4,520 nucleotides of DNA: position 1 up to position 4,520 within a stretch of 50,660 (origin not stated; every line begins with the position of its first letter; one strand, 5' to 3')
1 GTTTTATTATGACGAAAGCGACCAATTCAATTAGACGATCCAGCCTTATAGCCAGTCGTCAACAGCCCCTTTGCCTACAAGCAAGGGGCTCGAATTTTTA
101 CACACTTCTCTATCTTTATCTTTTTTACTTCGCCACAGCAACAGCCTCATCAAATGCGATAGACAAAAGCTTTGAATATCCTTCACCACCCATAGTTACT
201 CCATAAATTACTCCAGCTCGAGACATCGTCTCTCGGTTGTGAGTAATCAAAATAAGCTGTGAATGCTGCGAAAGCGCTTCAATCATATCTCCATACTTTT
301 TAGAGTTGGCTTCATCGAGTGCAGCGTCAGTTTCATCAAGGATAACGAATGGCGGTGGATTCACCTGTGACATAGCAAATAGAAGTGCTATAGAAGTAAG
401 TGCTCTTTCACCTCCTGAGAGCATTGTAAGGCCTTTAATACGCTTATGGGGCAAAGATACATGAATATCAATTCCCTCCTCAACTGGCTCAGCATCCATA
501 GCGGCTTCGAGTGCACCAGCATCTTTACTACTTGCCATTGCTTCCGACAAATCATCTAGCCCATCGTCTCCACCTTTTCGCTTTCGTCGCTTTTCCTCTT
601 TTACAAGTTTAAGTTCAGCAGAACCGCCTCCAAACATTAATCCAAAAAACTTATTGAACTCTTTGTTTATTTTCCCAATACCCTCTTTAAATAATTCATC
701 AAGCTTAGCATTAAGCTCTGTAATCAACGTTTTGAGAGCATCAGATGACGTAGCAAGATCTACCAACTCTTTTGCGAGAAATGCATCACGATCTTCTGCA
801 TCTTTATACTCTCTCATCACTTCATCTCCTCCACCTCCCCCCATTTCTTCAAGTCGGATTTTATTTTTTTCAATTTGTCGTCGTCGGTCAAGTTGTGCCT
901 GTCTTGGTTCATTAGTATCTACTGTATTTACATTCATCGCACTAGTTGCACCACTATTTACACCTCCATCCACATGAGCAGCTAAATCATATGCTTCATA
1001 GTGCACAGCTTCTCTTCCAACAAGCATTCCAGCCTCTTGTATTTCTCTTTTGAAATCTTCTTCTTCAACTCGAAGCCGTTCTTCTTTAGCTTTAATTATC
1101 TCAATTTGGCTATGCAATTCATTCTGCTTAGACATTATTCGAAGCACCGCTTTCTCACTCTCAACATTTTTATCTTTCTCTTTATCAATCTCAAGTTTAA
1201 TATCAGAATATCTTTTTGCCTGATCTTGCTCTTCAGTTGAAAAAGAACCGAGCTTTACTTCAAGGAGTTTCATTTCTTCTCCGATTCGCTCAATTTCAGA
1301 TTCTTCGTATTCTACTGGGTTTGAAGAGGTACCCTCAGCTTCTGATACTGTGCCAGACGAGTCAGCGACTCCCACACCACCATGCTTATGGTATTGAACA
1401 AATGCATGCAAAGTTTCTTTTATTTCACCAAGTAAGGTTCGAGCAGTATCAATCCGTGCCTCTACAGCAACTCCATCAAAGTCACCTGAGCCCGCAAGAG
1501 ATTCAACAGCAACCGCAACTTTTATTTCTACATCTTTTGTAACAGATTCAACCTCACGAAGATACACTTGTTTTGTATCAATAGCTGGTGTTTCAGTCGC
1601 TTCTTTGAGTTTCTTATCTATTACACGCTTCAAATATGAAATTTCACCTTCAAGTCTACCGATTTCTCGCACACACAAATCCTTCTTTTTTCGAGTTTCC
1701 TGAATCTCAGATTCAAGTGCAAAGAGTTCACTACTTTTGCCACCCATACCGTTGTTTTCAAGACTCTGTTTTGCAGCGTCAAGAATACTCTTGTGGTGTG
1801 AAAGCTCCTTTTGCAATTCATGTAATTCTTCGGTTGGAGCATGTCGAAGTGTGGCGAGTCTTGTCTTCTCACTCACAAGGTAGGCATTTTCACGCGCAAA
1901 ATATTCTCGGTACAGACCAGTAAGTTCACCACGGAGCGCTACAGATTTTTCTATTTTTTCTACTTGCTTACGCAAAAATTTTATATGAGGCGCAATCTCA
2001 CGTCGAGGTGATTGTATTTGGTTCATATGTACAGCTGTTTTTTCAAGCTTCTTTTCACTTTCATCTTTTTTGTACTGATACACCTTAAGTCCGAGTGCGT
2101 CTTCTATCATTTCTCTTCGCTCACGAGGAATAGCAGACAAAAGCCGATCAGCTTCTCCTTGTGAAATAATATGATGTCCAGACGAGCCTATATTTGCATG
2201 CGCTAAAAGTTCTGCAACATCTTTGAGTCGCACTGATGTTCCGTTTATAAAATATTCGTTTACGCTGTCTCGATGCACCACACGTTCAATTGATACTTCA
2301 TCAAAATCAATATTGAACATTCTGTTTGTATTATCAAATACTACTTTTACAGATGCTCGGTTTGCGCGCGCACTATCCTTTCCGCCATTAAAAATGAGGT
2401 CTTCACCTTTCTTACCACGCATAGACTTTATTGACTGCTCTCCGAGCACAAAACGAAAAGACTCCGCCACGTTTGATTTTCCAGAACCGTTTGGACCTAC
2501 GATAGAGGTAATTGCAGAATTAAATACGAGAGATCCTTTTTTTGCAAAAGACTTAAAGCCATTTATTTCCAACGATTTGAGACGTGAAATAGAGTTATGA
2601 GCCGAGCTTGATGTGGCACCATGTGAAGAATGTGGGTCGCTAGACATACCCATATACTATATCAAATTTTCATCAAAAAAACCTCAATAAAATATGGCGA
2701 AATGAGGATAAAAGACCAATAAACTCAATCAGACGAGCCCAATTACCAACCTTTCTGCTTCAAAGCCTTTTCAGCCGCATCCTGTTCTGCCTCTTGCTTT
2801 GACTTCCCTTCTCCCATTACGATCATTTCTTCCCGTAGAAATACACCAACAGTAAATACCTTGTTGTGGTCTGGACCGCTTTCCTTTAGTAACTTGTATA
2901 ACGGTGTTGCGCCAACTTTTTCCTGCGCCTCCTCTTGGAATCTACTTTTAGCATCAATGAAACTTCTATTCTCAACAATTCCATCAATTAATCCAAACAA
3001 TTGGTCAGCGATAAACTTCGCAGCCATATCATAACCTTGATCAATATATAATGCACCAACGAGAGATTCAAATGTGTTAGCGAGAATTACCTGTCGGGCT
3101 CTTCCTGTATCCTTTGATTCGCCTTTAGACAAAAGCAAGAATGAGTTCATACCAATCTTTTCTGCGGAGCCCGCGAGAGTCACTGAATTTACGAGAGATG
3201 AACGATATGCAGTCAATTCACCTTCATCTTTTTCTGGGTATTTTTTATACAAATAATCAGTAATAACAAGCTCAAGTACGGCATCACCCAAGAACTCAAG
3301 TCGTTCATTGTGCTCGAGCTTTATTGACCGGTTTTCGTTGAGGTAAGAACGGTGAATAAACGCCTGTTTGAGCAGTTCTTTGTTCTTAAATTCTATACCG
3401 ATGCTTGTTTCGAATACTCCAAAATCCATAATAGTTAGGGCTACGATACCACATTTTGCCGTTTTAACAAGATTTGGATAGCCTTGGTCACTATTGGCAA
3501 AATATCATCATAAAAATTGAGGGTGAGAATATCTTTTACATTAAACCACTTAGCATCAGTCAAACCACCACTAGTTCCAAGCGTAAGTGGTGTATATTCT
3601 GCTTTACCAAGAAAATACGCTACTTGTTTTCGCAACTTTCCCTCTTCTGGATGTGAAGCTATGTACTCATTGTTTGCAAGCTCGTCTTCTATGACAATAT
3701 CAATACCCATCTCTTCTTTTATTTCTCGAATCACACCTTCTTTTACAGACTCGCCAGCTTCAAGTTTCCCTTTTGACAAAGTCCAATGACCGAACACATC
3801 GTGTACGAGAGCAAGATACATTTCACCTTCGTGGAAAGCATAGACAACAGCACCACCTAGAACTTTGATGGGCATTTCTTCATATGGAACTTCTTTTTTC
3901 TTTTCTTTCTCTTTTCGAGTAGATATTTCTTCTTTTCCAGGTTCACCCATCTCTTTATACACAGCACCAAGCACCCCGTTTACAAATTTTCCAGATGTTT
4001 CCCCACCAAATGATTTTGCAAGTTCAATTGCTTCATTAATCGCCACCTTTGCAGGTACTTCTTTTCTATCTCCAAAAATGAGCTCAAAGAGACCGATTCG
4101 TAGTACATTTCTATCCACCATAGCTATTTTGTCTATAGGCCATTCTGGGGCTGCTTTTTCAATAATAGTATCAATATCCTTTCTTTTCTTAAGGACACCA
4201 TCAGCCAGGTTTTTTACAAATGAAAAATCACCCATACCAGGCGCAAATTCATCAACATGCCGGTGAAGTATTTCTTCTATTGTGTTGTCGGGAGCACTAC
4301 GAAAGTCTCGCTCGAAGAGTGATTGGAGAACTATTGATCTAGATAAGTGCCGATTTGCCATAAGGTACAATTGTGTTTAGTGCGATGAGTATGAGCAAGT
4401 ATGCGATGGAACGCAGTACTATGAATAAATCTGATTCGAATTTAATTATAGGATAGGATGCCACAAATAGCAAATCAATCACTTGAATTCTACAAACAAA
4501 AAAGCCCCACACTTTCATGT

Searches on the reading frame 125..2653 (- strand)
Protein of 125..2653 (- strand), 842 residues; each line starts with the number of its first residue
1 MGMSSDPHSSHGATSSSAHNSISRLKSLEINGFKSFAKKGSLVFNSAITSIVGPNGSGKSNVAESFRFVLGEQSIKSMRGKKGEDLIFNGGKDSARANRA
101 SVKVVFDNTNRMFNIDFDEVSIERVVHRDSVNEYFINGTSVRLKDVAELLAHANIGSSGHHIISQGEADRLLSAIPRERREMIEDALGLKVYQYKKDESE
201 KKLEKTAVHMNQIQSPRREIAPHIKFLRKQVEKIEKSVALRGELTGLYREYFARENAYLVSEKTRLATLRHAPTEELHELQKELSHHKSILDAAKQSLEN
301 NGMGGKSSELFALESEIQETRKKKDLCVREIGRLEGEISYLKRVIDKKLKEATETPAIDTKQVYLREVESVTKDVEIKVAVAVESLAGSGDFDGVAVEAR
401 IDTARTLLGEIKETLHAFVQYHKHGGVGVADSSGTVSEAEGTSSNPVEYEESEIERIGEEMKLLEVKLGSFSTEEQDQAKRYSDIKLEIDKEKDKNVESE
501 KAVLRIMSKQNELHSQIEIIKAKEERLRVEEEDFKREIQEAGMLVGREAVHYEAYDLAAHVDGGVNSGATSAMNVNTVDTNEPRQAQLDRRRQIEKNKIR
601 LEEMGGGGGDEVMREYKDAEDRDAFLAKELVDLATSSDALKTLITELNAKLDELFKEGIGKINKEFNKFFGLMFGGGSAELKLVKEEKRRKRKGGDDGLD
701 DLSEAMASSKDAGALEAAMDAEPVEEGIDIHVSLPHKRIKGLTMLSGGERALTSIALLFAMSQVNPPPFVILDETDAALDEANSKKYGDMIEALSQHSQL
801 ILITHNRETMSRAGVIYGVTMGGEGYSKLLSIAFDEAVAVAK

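Call 9: search_protein_families(library=pfam, proteins=[window:125-2653:-], max_evalue=0.01)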
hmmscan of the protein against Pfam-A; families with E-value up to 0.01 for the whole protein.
window:125-2653:- (842 aa): 5 families
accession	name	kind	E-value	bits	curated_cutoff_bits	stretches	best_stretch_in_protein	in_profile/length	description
PF02463.25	SMC_N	-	2.7e-67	226.9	40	1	25-825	2-217/220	RecF/RecN/SMC N terminal domain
PF13476.12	AAA_23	-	1.2e-13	52.5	27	1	27-323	1-199/201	AAA domain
PF13175.12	AAA_15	-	1.9e-09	38.1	32.1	1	25-372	3-269/374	AAA ATPase domain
PF13304.12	AAA_21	-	2.4e-09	38.1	27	1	48-75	1-35/304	AAA domain, putative AbiEii toxin, Type IV TA system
PF00005.33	ABC_tran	-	1.1e-06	29.7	25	0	46-170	11-116/137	ABC transporter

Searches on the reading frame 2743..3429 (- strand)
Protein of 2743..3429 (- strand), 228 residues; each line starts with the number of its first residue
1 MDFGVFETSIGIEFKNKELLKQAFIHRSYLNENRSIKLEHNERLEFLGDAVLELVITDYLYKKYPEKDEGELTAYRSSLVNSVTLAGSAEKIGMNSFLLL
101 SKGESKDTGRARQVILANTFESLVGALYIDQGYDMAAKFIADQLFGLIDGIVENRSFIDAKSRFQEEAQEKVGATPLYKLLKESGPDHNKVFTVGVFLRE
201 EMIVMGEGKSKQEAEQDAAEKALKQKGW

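Call 9: search_protein_families(library=pfam, proteins=[window:2743-3429:-], max_evalue=0.01)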
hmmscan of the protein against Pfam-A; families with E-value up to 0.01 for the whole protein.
window:2743-3429:- (228 aa): 5 families
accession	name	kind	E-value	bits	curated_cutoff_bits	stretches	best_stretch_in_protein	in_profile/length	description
PF14622.11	Ribonucleas_3_3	-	5.4e-38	130.5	35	1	16-145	1-125/128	Ribonuclease-III-like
PF00636.31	Ribonuclease_3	-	3.4e-26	92.4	27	1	42-132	1-102/102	Ribonuclease III domain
PF00035.32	dsrm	-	8.4e-15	55.5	23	1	160-225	1-65/66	Double-stranded RNA binding motif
PF22935.1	RM44_endonuclase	-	1.2e-10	42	27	1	9-127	12-139/139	Large ribosomal subunit protein mL44, endonuclease domain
PF24995.1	DSRM_2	-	0.0018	19.1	27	1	193-224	44-75/79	dsRNA binding domain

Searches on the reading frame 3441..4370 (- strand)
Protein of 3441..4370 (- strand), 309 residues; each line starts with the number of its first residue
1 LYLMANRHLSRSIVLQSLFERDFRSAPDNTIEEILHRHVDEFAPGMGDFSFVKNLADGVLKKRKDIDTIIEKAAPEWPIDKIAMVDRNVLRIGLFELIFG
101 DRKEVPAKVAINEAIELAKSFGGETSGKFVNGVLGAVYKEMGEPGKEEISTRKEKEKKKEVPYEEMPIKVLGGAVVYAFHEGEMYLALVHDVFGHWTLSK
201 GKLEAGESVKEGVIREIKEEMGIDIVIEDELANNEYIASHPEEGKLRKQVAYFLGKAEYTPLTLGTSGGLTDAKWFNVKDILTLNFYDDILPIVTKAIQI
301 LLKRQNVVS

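Call 9: search_protein_families(library=pfam, proteins=[window:3441-4370:-], max_evalue=0.01)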
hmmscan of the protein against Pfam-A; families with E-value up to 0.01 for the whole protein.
window:3441-4370:- (309 aa): 2 families
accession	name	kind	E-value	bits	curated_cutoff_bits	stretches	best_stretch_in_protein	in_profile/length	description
PF01029.23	NusB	-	9.2e-33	113.9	23.1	1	10-139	3-133/133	NusB family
PF00293.34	NUDIX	-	1.3e-11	45.1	21.1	1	188-285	19-122/134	NUDIX domain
